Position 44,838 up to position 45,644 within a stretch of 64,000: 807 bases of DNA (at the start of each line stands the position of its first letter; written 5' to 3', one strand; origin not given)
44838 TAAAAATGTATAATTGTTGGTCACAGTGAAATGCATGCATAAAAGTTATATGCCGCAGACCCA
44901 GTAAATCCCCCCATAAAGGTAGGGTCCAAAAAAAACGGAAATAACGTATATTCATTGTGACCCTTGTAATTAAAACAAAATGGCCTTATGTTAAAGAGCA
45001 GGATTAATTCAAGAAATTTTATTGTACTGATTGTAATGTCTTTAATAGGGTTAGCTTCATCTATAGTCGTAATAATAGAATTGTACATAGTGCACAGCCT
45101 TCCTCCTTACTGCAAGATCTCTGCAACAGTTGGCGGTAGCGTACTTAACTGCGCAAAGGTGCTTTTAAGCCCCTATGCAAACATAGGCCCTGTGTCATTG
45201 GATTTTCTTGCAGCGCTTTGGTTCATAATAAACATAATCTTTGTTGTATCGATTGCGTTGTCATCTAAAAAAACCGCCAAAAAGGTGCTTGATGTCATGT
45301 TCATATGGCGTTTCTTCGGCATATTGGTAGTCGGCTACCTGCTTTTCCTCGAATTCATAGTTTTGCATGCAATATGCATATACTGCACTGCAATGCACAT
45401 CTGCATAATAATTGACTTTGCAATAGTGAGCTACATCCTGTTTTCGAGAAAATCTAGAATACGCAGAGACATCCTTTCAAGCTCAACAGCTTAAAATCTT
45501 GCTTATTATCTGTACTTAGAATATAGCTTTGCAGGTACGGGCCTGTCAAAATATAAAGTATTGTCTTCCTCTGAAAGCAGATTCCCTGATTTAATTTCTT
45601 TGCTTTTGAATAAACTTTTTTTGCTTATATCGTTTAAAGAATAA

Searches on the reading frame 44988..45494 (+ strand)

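Call 11: search_protein_families(library=pfam, proteins=[window:44988-45494:+], max_evalue=0.01)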
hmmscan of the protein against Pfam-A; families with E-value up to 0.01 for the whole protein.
window:44988-45494:+ (168 aa): 1 family
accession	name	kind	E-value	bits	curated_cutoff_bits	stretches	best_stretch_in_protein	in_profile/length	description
PF07884.19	VKOR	-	2.4e-19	70.2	27.5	1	13-146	2-132/134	Vitamin K epoxide reductase family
